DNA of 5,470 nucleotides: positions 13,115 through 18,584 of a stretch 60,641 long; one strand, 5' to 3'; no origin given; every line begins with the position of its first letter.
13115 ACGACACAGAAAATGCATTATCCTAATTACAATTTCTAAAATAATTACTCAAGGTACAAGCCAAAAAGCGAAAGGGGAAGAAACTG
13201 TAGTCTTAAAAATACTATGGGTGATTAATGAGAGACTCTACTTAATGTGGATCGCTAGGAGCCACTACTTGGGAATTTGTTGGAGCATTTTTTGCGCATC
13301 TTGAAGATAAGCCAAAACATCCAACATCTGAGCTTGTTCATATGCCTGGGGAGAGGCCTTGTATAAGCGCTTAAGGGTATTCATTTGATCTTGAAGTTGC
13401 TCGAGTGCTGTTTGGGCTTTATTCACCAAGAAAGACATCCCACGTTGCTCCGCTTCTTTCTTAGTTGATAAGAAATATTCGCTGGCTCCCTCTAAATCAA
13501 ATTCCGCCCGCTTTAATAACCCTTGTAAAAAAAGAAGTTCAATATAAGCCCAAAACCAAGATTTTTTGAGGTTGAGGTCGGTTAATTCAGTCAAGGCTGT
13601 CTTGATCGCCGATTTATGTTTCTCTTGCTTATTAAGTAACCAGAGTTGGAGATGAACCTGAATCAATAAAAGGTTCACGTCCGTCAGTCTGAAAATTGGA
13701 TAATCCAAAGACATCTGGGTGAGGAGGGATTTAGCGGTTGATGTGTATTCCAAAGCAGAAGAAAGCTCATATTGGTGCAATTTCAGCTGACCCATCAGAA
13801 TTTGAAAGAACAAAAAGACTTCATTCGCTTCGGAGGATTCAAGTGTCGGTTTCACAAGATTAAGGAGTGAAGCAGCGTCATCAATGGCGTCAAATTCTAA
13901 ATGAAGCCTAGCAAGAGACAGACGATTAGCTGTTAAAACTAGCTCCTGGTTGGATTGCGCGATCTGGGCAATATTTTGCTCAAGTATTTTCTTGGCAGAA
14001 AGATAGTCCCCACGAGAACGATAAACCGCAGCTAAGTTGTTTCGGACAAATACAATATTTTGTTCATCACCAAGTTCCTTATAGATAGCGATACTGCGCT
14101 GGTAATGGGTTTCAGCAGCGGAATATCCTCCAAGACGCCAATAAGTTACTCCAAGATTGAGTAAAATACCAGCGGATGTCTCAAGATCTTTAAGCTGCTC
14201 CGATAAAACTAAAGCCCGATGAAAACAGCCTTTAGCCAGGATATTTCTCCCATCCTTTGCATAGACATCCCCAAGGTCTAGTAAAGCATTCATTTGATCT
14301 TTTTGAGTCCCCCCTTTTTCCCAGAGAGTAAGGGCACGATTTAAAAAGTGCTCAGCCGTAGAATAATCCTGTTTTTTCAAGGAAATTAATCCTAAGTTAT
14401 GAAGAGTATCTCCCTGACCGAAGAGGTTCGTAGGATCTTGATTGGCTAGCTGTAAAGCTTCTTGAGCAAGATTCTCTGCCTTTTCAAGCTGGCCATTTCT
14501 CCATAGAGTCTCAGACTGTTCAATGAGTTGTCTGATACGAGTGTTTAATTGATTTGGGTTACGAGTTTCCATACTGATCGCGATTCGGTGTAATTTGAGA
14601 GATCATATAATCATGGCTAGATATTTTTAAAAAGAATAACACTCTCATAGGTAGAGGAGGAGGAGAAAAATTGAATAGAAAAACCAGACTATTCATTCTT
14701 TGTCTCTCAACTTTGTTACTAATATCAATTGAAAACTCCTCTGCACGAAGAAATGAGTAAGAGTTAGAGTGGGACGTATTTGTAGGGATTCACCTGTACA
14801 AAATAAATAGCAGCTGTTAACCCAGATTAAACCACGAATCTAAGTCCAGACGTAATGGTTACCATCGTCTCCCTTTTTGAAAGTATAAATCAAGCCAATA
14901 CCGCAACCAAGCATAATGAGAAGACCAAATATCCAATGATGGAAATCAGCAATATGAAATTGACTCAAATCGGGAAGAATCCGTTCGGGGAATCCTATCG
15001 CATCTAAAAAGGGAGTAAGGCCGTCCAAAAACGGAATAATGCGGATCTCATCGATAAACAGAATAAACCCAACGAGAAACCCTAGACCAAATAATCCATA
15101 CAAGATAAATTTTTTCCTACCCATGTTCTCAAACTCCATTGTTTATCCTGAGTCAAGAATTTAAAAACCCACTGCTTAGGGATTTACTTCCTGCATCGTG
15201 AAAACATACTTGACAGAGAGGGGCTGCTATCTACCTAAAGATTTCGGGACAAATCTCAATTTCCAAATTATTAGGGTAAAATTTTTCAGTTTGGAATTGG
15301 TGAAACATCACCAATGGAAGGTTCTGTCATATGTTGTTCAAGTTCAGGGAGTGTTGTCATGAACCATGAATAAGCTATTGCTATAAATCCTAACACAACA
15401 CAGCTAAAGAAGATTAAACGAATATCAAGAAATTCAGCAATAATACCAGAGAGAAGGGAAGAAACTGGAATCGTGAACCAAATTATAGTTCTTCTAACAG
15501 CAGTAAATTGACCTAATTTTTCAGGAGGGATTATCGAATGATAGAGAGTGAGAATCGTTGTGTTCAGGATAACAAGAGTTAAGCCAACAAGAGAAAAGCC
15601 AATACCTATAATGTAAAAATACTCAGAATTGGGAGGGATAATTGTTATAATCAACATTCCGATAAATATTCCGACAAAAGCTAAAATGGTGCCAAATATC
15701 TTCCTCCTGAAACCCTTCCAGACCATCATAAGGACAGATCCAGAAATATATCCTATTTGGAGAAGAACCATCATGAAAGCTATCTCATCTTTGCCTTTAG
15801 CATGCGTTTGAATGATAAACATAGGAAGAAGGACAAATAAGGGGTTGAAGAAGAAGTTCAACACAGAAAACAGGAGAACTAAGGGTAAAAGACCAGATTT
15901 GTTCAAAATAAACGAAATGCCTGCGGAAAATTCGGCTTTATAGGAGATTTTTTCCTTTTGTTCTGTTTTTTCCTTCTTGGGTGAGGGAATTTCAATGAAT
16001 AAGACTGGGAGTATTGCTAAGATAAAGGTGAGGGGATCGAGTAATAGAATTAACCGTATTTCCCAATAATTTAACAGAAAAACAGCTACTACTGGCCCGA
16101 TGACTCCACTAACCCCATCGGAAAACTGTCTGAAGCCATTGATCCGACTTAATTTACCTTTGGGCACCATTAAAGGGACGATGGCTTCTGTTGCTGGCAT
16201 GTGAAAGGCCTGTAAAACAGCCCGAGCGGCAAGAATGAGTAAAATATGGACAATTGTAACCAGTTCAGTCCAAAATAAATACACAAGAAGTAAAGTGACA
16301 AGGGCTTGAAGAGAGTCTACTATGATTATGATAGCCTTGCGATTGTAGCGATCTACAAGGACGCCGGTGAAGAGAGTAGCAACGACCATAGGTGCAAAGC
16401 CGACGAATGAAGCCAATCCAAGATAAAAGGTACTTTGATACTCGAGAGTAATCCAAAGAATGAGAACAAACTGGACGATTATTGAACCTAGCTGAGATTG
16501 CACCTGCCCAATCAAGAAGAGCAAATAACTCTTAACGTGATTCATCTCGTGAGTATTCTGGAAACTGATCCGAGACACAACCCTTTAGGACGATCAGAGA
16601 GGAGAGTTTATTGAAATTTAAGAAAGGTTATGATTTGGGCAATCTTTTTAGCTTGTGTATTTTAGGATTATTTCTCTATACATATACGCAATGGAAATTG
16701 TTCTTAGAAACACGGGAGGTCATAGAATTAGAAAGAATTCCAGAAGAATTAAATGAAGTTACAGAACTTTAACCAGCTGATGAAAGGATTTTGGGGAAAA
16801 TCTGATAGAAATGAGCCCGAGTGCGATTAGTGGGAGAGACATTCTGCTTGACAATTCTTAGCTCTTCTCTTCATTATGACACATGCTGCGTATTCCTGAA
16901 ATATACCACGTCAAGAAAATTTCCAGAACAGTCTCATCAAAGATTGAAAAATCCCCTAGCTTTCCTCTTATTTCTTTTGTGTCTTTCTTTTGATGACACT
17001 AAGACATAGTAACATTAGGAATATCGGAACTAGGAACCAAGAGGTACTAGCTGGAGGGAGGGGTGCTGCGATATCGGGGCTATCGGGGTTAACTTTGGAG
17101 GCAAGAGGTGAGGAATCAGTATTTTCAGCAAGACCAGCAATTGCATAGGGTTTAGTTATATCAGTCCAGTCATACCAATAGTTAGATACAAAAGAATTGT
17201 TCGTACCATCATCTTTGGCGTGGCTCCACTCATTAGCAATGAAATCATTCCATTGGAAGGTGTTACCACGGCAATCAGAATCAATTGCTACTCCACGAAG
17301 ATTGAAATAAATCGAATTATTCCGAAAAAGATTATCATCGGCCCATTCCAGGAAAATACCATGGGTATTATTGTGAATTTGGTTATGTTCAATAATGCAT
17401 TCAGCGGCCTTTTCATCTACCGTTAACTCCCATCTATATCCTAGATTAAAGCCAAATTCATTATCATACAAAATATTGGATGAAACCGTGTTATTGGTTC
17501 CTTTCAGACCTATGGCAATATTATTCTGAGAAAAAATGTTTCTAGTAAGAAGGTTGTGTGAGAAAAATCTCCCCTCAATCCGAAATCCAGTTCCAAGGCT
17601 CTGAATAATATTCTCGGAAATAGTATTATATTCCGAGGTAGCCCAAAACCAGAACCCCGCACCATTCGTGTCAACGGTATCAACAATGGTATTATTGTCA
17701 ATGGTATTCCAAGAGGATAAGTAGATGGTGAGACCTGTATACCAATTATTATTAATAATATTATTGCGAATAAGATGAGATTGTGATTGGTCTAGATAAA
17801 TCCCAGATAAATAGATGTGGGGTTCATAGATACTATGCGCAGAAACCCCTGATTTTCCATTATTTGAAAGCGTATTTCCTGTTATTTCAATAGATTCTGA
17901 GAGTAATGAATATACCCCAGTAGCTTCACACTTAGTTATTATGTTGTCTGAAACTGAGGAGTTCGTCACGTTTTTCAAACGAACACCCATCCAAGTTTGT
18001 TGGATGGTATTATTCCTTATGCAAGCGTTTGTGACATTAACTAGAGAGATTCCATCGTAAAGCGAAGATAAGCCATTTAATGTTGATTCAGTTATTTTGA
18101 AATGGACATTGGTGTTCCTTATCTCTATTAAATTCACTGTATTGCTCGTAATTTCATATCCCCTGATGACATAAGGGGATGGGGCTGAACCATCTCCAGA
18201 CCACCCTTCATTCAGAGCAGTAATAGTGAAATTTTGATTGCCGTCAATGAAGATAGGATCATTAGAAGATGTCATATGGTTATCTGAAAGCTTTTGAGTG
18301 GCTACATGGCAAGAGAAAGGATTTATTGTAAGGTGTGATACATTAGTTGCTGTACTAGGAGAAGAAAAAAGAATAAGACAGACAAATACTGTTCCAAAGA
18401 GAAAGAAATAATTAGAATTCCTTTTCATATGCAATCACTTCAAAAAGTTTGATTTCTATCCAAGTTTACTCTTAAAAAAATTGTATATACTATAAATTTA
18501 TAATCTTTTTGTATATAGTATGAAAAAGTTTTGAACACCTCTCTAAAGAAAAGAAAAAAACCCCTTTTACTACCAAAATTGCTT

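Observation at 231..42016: Five co-oriented paralogs of an unrecognisable ~510-aa, apparently internally duplicated HTH-like protein (family A) within 42 kb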

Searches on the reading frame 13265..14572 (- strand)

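Call 6: search_protein_families(library=pfam, proteins=[window:13265-14572:-], max_evalue=0.001)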
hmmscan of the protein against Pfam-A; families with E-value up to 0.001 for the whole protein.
window:13265-14572:- (435 aa): 10 families
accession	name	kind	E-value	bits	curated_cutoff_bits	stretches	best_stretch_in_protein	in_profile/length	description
PF13424.12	TPR_12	-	1.8e-24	86.2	30.1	2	93-166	2-77/77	Tetratricopeptide repeat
PF13374.12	TPR_10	-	7.2e-19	67.6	27.5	1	134-167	2-35/42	Tetratricopeptide repeat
PF07719.23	TPR_2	-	2.8e-15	55.5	27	0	17-45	5-33/34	Tetratricopeptide repeat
PF17874.7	TPR_MalT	-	8.3e-15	55.3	45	1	25-326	13-306/336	MalT-like TPR region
PF00515.34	TPR_1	-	2.2e-14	53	27.8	0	55-83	2-30/34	Tetratricopeptide repeat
PF13176.12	TPR_7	-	5.5e-11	42.1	27.9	0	137-169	2-34/36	Tetratricopeptide repeat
PF13181.12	TPR_8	-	2.1e-10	40.4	25.7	0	135-164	2-31/34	Tetratricopeptide repeat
PF13428.12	TPR_14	-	2e-07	31.5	23.5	0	20-51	8-39/44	Tetratricopeptide repeat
PF13432.12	TPR_16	-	2.2e-05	25.3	32.7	0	98-164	1-61/65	Tetratricopeptide repeat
PF14559.12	TPR_19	-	0.00014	22.6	25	0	186-242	3-53/68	Tetratricopeptide repeat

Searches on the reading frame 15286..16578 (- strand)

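Call 6: search_protein_families(library=pfam, proteins=[window:15286-16578:-], max_evalue=0.001)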
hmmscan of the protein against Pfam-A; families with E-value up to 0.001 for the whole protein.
window:15286-16578:- (430 aa): 2 families
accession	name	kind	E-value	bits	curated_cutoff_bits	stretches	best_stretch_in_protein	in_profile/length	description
PF07690.21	MFS_1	-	6e-39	134.4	33.4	2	22-364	2-337/347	Major Facilitator Superfamily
PF05977.19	MFS_3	-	1.4e-14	53.9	27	1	23-420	17-405/524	Transmembrane secretion effector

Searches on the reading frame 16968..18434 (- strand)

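Call 6: search_protein_families(library=pfam, proteins=[window:16968-18434:-], max_evalue=0.001)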
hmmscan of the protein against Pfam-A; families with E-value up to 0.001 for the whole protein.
window:16968-18434:- (488 aa): 2 families
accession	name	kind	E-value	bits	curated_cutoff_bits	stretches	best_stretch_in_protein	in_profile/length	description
PF05048.19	NosD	-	5e-30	105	23.6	3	210-315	83-183/212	Periplasmic copper-binding protein (NosD)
PF13229.12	Beta_helix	-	1.2e-28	100.2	25.9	3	103-277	3-158/158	Right handed beta helix region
